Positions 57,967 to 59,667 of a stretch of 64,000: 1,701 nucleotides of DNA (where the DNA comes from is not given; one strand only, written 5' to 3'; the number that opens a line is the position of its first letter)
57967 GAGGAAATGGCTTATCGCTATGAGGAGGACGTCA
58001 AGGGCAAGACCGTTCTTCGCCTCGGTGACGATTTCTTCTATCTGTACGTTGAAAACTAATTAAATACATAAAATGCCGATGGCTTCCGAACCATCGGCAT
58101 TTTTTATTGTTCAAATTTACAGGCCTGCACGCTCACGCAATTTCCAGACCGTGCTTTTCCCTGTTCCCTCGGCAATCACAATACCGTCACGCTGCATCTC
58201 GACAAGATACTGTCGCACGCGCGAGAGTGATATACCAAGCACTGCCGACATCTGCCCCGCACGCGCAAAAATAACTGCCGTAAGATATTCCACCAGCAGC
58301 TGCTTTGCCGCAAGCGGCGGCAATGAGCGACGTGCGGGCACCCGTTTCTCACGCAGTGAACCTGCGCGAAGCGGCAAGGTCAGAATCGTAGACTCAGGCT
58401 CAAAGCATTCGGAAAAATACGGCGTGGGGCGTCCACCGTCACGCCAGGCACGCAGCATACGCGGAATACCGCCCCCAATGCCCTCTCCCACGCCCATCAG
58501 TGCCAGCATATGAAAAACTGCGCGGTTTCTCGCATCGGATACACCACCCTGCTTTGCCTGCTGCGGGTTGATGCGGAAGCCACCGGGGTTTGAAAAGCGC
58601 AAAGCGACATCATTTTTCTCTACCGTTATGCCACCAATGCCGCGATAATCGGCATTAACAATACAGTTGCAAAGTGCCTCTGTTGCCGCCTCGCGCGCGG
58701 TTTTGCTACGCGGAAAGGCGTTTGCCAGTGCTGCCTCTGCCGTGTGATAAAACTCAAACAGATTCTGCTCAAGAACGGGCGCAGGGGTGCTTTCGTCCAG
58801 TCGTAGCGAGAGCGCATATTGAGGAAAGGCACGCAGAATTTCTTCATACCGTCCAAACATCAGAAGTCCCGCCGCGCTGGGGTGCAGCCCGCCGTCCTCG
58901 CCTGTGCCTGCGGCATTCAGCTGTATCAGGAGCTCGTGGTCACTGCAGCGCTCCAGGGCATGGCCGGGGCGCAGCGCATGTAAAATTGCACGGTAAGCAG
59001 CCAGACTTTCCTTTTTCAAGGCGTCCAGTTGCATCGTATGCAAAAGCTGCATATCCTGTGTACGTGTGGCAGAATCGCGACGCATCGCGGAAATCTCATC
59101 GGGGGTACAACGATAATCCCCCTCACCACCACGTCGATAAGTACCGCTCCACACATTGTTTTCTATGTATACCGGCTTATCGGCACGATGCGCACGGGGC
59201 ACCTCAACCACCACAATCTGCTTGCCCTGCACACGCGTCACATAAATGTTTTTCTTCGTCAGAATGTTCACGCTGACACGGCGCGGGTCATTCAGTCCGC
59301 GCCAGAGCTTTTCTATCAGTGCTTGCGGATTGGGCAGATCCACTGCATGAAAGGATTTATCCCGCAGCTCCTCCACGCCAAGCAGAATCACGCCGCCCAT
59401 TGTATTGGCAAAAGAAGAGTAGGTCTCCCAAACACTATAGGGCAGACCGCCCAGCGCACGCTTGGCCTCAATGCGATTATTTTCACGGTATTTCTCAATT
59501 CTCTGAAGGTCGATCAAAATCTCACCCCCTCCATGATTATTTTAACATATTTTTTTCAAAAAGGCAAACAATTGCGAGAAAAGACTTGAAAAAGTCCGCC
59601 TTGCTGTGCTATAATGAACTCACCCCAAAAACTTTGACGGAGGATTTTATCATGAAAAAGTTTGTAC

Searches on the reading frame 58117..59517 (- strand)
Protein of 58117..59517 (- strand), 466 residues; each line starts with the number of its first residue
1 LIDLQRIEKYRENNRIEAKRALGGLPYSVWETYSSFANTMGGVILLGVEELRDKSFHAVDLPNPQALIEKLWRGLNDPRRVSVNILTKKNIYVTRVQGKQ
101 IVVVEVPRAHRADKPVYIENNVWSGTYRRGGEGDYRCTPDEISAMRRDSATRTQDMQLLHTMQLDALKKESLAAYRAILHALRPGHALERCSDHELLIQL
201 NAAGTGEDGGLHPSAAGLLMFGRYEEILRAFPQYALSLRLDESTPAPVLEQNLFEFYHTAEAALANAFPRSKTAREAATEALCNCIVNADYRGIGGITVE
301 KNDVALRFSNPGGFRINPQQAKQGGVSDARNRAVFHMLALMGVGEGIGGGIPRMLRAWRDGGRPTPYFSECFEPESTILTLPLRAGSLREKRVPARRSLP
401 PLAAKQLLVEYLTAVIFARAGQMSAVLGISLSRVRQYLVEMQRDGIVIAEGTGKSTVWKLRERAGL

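Call 47: search_protein_families(library=pfam, proteins=[window:58117-59517:-], max_evalue=0.001)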
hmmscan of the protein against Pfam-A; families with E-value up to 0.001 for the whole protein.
window:58117-59517:- (466 aa): 2 families
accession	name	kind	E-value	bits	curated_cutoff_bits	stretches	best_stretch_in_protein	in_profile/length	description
PF04326.19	SLFN_AlbA_2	-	9.9e-10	39.4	25.3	1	12-137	1-117/118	Schlafen, AlbA_2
PF13749.12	HATPase_c_4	-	3e-08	34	26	1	299-370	6-80/89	Putative ATP-dependent DNA helicase recG C-terminal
